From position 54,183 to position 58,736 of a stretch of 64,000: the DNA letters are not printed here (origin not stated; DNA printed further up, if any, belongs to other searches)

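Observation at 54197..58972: Low-GC single-gene islet between two backbone terminators: candidate stand-alone nuclease-NTPase defence system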

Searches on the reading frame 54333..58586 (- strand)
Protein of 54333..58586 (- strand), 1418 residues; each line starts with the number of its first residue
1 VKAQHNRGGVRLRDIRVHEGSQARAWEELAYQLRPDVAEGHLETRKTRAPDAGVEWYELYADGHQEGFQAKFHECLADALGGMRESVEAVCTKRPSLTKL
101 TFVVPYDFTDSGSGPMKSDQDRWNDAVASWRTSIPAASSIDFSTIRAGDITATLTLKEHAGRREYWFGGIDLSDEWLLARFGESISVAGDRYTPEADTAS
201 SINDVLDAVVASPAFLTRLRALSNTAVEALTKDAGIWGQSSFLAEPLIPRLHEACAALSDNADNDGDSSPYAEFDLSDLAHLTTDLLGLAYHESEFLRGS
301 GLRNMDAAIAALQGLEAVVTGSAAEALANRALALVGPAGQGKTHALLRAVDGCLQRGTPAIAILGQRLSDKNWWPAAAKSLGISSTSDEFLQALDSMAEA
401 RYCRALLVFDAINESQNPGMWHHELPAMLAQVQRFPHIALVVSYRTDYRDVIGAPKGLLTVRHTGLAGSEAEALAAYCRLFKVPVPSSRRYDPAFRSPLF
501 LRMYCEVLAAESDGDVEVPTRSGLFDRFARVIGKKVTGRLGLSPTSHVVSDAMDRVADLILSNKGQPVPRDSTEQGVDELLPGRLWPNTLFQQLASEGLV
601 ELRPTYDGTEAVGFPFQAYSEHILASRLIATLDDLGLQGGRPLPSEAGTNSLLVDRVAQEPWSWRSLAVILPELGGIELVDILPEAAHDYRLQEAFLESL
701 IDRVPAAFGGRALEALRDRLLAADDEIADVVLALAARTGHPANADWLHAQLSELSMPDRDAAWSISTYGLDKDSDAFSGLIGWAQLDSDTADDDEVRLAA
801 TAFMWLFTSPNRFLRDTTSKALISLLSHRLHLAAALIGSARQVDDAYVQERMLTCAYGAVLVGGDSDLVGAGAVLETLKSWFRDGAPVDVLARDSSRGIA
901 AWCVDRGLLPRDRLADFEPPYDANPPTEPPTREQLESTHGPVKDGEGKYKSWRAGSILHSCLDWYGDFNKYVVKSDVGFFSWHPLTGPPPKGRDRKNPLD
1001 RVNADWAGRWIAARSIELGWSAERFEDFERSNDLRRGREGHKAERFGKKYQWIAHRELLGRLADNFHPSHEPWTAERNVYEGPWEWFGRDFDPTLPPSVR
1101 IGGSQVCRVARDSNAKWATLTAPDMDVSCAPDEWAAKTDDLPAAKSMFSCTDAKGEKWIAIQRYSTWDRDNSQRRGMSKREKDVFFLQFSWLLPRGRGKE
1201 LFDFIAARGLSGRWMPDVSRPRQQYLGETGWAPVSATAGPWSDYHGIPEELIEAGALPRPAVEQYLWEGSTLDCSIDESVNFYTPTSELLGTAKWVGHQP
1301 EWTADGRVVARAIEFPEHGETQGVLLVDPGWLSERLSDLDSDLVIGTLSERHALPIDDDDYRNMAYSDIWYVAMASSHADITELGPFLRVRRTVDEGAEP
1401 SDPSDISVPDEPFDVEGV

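Call 7: search_protein_families(library=pfam, proteins=[window:54333-58586:-], max_evalue=1)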
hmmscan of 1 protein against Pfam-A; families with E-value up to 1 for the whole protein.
window:54333-58586:- (1418 aa): 3 families
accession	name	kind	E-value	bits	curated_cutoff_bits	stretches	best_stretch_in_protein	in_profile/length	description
PF05729.18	NACHT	-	0.082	13.2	26.7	1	331-450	2-134/167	NACHT domain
PF25206.1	DUF7836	-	0.14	12.4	26.7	1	1132-1157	15-40/59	Domain of unknown function (DUF7836)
PF10483.15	Elong_Iki1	-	0.4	10.6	22.5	1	384-458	72-140/292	Elongator subunit Iki1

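Call 8: search_protein_families(library=padloc, proteins=[window:54333-58586:-], max_evalue=1)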
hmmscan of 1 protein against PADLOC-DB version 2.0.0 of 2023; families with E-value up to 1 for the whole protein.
window:54333-58586:- (1418 aa): 6 families
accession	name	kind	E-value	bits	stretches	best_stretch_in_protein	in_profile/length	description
PDLC02164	Avs2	-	9.1e-261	866.8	2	13-991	7-1014/1504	-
PDLC02162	Avs2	-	2.4e-152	507.6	1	11-1372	4-1359/1379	-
PDLC02161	Avs2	-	9.4e-150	498.8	2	13-993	4-1018/1499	-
PDLC02166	Avs2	-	6.3e-127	422.9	2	12-975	7-981/1498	-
PDLC02165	Avs2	-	4.7e-124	413.6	2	326-981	206-894/1375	-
PDLC02163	Avs2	-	7.2e-120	399.7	2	326-981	407-1091/1576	-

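Call 9: search_protein_families(library=ncbifam, proteins=[window:54333-58586:-], max_evalue=1)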
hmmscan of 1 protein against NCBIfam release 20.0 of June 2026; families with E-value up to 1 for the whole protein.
window:54333-58586:- (1418 aa): 4 families
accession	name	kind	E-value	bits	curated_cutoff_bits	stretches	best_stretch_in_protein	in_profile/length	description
NF041813.1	Avs2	equivalog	6.2e-177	590.9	1000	2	302-989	138-841/1317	AVAST type 2 anti-phage system protein Avs2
NF007082.0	PRK09536.1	equivalog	0.00087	18.5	537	1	318-370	18-69/402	corrinoid ABC transporter ATPase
TIGR03420.1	DnaA_homol_Hda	equivalog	0.03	13.9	194.8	1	310-368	27-77/226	DnaA regulatory inactivator Hda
NF041815.1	Avs4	equivalog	0.19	8.8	1500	1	51-112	41-103/1579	AVAST type 4 anti-phage nuclease Avs4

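Call 10: search_solved_structures(query=window:54333-58586:-, max_evalue=1)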
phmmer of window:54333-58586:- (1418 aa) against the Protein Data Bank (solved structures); distinct sequences matched with E-value up to 1: 7.
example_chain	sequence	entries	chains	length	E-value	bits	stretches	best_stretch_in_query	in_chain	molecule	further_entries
9o4e_A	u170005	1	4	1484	6e-95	322.1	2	311-982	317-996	AVAST type 2 anti-phage system protein Avs2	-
5s8c_A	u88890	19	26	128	0.05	14.2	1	444-501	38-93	PH-interacting protein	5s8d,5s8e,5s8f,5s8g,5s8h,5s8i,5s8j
9gh3_A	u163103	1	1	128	0.051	14.1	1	444-501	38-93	PH-interacting protein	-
5enb_A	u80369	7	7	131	0.053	14.1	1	444-501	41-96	PH-interacting protein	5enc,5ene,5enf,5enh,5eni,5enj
3mb3_A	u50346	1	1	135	0.058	13.9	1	444-501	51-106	PH-interacting protein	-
5rji_A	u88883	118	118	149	0.071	13.7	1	444-501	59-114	PH-interacting protein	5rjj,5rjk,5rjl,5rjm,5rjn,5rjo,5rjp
3q2e_A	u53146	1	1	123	0.17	12.4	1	442-501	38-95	Bromodomain and WD repeat-containing protein 1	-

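Call 18: find_homologous_proteins(query=window:54333-58586:-, max_evalue=1e-10)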
Query window:54333-58586:- (1418 aa): 112 proteins with E <= 1e-10 among 8000 candidates.
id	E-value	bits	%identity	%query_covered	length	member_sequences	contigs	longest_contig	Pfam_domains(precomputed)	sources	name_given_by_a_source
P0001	0.0e+0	3280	100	100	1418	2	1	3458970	-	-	-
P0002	0.0e+0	2125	65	100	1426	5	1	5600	-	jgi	jgi:hypothetical protein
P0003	0.0e+0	2090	65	98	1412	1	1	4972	-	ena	-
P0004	0.0e+0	2085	64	100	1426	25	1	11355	-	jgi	jgi:hypothetical protein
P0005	0.0e+0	2075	64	99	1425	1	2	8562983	-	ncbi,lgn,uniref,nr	ncbi:hypothetical protein [Micromonospora sp. NBC_01796]|uniref:hypothetical protein n=1 Tax=Micromo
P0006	0.0e+0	2069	63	100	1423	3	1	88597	-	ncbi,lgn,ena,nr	ncbi:MAG TPA: hypothetical protein VM677_01385 [Actinokineospora sp.]|nr:hypothetical protein [Actin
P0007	0.0e+0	2067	65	98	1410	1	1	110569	-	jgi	jgi:hypothetical protein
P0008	0.0e+0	2055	63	100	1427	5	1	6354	-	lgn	-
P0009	0.0e+0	2051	63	99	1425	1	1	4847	-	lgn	-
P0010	0.0e+0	2051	63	100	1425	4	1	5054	-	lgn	-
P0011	0.0e+0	2048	64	99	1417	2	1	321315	-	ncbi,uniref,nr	ncbi:hypothetical protein ONR57_12720 [Hoyosella sp. YIM 151337]|uniref:hypothetical protein n=1 Tax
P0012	0.0e+0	2043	64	100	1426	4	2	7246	-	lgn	-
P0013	0.0e+0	2026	64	99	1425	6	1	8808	-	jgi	jgi:hypothetical protein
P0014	0.0e+0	2011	63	99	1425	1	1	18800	-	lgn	-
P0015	0.0e+0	1998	64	99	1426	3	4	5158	-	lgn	-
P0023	0.0e+0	1933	63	94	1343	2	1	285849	-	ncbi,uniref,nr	ncbi:hypothetical protein ISU07_09575 [Nocardioides islandensis]|uniref:ATP-binding protein n=1 Tax=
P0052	0.0e+0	1558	53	98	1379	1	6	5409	-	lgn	-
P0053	0.0e+0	1552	53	98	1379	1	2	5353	-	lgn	-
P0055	0.0e+0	1541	53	98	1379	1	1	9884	-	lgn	-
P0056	0.0e+0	1540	52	98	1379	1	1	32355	-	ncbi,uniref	ncbi:hypothetical protein ACFRCR_02940 [Oerskovia sp. NPDC056781]|uniref:hypothetical protein n=1 Ta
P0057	0.0e+0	1539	52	98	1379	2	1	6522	-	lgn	-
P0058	0.0e+0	1528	52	98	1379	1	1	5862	PF25199.2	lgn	-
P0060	0.0e+0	1524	52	98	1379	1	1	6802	-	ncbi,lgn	-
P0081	1.6e-293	995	41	97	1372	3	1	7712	-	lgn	-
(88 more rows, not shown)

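Call 25: find_encoding_contigs(protein=P0005, flank=10000, max_places=3)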
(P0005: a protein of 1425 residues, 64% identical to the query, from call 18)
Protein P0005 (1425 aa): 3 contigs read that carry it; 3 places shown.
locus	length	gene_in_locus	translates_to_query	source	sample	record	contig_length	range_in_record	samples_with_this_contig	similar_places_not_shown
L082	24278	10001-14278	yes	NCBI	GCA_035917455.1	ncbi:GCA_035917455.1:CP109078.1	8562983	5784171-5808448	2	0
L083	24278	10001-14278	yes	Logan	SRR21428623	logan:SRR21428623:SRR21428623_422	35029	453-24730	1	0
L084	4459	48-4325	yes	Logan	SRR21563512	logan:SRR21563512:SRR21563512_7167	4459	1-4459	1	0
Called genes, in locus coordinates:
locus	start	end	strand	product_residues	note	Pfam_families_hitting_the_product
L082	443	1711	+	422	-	-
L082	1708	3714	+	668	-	-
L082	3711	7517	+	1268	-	PF00176:SNF2-rel_dom (faint), PF04851:ResIII (weak), PF00271:Helicase_C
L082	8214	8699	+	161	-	-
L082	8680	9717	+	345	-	PF00589:Phage_integrase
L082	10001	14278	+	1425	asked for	-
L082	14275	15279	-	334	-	-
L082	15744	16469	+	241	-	-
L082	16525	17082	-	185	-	-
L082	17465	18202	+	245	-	-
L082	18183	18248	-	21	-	-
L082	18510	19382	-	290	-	PF12852:Cupin_6, PF12833:HTH_18, PF00165:HTH_AraC (weak)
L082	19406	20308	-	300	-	PF00753:Lactamase_B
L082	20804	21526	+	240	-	PF00702:Hydrolase, PF13419:HAD_2 (faint)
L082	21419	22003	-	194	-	PF14690:Zn_ribbon_ISL3 (weak)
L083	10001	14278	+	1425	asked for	-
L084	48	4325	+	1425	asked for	-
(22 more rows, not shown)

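Call 26: find_encoding_contigs(protein=P0011, flank=10000, max_places=3)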
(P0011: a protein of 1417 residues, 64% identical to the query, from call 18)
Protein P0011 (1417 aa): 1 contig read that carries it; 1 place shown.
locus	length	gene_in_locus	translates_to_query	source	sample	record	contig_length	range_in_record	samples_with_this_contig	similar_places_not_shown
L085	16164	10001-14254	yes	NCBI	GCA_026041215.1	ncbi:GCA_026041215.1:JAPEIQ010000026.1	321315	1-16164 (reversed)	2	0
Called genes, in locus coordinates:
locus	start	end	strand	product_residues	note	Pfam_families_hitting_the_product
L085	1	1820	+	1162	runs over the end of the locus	PF02384:N6_Mtase (faint), PF07669:Eco57I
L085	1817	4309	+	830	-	PF01663:Phosphodiest (faint), PF08665:PglZ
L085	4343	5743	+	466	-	PF13289:SIR2_2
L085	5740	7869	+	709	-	PF01935:DUF87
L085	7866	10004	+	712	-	PF20442:BrxL_N, PF13337:BrxL_ATPase, PF16565:MIT_C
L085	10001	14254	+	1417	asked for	-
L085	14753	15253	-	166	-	-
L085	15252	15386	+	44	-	-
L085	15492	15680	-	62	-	-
